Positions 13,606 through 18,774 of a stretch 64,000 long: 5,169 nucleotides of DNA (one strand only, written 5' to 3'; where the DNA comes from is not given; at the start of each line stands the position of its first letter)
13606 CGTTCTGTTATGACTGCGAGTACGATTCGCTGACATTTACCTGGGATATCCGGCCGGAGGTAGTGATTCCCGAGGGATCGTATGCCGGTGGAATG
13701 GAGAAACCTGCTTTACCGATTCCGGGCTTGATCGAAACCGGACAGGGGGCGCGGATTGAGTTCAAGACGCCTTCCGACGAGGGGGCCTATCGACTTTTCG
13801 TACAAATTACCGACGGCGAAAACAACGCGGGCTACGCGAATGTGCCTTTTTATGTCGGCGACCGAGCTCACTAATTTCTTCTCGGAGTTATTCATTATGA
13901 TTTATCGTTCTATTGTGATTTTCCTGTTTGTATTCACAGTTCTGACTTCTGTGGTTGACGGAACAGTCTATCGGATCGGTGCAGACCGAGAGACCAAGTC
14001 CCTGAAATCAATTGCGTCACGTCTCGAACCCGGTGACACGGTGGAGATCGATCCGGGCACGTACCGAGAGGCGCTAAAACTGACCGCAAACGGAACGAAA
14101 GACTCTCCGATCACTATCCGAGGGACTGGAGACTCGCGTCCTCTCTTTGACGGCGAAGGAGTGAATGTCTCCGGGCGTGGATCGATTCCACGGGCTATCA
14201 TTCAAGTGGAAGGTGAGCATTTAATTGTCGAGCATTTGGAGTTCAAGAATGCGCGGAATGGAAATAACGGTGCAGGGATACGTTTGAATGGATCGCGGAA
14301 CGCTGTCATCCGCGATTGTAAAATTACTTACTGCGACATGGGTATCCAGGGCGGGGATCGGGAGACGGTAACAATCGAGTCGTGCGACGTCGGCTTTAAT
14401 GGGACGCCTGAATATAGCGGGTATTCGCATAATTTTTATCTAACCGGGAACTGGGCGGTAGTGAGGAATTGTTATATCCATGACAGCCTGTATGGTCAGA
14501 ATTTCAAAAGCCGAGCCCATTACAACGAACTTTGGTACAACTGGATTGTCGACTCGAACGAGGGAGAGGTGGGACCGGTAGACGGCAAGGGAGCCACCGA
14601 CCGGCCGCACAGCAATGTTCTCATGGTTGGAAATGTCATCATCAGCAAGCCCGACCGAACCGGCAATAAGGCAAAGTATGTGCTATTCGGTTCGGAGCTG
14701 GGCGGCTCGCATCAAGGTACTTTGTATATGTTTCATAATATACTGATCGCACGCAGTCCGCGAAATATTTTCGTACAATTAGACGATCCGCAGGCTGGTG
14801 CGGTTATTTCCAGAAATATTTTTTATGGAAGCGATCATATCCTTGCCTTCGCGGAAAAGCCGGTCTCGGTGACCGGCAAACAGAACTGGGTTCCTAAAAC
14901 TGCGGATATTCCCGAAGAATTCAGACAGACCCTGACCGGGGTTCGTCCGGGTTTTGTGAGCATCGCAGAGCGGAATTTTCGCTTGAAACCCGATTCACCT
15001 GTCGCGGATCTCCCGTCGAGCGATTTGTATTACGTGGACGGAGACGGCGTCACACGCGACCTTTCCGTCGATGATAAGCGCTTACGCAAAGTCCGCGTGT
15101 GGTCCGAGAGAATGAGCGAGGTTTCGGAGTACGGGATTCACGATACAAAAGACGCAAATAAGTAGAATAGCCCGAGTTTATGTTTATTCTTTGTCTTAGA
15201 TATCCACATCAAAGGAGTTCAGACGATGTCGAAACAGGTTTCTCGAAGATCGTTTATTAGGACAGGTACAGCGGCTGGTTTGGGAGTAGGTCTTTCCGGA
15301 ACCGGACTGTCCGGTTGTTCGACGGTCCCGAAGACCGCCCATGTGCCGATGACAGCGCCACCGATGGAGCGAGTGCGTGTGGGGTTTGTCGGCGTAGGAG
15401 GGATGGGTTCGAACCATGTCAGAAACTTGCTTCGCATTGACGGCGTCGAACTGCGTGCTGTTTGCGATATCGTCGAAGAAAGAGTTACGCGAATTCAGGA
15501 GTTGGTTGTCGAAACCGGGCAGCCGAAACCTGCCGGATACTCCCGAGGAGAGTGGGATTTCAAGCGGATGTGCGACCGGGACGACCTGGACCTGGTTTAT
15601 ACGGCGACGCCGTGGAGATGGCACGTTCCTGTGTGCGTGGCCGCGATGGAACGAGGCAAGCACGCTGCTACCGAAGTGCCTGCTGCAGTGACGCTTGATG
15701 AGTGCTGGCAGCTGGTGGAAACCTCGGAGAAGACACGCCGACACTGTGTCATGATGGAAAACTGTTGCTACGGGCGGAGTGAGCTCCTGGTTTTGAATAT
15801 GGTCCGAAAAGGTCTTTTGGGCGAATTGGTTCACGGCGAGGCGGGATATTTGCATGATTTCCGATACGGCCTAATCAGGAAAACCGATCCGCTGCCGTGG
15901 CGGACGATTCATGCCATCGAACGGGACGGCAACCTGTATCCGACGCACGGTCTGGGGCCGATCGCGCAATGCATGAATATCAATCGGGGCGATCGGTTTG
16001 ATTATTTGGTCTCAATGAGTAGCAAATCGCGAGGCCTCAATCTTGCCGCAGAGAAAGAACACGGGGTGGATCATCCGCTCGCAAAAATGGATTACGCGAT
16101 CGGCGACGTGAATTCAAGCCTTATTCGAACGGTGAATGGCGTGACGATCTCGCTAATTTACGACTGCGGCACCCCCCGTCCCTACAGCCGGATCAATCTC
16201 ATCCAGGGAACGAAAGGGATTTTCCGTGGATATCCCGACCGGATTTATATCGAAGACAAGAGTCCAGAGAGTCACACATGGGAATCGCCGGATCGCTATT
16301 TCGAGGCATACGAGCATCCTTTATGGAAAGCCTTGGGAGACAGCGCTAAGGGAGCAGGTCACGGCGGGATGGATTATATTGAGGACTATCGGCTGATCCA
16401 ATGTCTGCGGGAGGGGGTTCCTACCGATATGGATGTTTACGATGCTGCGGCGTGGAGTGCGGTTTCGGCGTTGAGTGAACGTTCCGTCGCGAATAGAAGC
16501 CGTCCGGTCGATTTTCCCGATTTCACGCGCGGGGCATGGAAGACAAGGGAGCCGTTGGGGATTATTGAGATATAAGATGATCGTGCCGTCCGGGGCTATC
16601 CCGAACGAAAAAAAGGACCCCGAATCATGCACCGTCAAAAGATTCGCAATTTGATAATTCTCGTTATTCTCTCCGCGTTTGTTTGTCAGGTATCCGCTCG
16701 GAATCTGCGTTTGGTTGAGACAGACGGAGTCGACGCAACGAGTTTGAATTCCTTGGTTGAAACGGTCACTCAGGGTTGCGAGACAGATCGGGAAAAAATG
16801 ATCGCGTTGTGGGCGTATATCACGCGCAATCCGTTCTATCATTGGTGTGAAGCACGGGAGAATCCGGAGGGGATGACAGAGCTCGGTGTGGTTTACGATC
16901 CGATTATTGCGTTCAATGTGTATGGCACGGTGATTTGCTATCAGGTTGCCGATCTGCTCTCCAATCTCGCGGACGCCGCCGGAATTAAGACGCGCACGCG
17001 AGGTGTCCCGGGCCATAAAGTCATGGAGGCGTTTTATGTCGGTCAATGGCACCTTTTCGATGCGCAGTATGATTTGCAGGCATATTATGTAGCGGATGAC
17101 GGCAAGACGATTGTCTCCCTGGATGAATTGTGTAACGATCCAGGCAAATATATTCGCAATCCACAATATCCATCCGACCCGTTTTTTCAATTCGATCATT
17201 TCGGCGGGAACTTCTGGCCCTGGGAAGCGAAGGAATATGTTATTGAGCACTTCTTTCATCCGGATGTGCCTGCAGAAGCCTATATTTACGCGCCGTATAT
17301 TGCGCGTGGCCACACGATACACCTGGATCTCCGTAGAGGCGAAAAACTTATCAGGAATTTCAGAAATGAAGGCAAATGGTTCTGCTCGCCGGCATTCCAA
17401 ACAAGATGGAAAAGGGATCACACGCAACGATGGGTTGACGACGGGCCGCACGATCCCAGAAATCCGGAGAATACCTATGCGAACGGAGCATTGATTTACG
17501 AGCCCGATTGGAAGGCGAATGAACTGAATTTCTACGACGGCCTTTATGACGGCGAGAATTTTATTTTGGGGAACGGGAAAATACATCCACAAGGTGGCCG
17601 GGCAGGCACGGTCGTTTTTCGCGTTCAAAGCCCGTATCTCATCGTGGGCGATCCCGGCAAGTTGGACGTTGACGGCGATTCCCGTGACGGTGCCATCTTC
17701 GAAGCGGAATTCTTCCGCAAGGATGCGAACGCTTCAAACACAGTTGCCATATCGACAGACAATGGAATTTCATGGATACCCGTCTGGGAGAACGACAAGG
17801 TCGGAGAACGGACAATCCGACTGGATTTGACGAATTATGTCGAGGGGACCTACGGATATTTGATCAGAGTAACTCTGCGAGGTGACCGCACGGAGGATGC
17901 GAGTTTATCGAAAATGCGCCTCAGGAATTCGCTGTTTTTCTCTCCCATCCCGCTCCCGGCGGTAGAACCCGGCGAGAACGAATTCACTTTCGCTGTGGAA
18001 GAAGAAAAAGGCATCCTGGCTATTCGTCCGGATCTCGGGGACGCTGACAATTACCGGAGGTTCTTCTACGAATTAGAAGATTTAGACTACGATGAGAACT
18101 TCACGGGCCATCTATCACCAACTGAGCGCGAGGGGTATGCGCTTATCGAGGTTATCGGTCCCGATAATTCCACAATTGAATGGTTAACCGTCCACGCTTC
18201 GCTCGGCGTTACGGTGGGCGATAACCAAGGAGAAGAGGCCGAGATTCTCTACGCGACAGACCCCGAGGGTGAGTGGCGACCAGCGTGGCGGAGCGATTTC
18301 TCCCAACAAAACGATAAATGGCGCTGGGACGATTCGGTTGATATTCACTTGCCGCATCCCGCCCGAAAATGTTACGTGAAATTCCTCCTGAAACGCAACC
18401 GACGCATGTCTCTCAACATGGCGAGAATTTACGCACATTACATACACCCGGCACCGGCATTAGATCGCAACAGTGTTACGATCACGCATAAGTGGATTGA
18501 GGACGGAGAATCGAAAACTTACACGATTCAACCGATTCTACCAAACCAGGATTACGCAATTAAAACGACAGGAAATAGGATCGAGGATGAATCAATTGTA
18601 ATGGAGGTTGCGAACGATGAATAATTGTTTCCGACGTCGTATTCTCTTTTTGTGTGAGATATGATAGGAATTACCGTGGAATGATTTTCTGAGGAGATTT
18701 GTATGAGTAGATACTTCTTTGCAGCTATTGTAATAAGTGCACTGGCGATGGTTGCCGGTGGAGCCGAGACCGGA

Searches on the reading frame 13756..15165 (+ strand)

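Call 24: search_protein_families(library=pfam, proteins=[window:13756-15165:+], max_evalue=0.00001)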
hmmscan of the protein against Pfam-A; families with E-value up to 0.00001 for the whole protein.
window:13756-15165:+ (469 aa): 1 family
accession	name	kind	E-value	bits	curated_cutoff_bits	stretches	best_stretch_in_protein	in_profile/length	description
PF13229.12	Beta_helix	-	1.2e-08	35.2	25.9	1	149-268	26-138/158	Right handed beta helix region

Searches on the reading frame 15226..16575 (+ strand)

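Call 24: search_protein_families(library=pfam, proteins=[window:15226-16575:+], max_evalue=0.00001)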
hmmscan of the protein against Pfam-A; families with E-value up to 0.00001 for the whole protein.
window:15226-16575:+ (449 aa): 2 families
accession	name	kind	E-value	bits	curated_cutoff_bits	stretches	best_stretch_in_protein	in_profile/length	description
PF21252.2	Glyco_hydro_109_C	-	2.5e-60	203.4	27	1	187-354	1-186/187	Glycosyl hydrolase 109, C-terminal domain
PF01408.29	GFO_IDH_MocA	-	3.3e-14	54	24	1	50-174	1-116/120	Oxidoreductase family, NAD-binding Rossmann fold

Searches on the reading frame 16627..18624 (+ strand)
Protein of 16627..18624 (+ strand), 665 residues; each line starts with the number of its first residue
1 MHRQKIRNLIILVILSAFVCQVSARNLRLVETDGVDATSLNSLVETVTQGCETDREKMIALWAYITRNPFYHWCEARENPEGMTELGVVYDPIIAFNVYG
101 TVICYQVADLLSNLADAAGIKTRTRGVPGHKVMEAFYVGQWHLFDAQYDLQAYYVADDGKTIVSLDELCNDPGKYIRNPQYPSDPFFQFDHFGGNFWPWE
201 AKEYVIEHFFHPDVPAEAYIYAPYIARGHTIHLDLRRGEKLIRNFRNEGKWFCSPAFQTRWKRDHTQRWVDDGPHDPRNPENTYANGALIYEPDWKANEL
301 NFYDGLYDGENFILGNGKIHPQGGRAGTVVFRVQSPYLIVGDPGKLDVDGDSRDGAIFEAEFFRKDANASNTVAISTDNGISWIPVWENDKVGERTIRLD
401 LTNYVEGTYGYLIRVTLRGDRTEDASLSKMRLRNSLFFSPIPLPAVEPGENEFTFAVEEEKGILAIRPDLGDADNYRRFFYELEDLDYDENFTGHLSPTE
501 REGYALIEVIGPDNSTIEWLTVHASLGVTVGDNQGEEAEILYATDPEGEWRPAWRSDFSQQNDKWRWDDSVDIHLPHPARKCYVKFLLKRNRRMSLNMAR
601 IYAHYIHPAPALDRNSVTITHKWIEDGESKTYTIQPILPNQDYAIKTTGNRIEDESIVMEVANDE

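Call 11: find_encoding_contigs(protein=window:16627-18624:+, flank=10000, max_places=4)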
Protein window:16627-18624:+ (665 aa): no gene with exactly this product is on record in the collection.

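Call 24: search_protein_families(library=pfam, proteins=[window:16627-18624:+], max_evalue=0.00001)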
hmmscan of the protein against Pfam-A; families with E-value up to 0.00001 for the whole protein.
window:16627-18624:+ (665 aa): 0 families

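Call 69: find_homologous_proteins(query=window:16627-18624:+, max_evalue=1e-20)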
Query window:16627-18624:+ (665 aa): 50 proteins with E <= 1e-20 among 8000 candidates.
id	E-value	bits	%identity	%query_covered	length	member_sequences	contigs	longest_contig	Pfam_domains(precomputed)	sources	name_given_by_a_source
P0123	0.0e+0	1587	100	100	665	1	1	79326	-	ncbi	-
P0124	0.0e+0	1141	72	96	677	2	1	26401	-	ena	-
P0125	0.0e+0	1021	64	99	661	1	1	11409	-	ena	-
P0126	0.0e+0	1014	63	99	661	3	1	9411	-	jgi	-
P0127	9.2e-297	1004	61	100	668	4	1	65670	-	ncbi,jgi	-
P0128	6.1e-292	988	63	97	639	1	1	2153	-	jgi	jgi:hypothetical protein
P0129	2.5e-291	986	62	97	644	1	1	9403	-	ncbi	-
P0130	3.3e-291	986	60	100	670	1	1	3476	-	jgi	-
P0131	3.3e-288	976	63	97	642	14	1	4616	-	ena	-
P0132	8.4e-285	964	60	97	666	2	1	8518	-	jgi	-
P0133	9.9e-285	964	59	100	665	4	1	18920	-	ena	-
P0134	4.7e-283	959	60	97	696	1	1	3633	-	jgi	jgi:hypothetical protein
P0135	5.9e-283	958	59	99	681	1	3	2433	-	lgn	-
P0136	7.6e-283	958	61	96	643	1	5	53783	-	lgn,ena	-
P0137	6.3e-282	955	60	96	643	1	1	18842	-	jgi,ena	-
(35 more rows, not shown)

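Call 70: find_encoding_contigs(protein=P0124, flank=10000, max_places=2)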
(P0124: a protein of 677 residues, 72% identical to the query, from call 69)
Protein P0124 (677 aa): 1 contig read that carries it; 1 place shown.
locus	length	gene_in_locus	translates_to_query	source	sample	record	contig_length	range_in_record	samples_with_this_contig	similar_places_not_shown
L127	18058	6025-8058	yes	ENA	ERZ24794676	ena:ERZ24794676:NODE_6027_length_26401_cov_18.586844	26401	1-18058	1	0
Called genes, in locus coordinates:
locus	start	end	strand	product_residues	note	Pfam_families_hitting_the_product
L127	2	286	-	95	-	?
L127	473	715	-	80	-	-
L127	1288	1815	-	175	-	PF22016:DUF6933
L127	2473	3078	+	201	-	PF07963:N_methyl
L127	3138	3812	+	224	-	PF07963:N_methyl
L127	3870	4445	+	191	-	PF07963:N_methyl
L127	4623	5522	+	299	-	PF08450:SGL, PF01731:Arylesterase (weak)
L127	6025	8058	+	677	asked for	-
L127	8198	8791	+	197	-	PF07963:N_methyl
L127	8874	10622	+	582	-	PF07963:N_methyl (weak), PF00884:Sulfatase, PF16347:SGSH_C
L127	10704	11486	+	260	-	PF02585:PIG-L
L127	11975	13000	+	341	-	PF04392:ABC_sub_bind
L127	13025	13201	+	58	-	-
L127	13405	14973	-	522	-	PF22058:X25_BaPul_like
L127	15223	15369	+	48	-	-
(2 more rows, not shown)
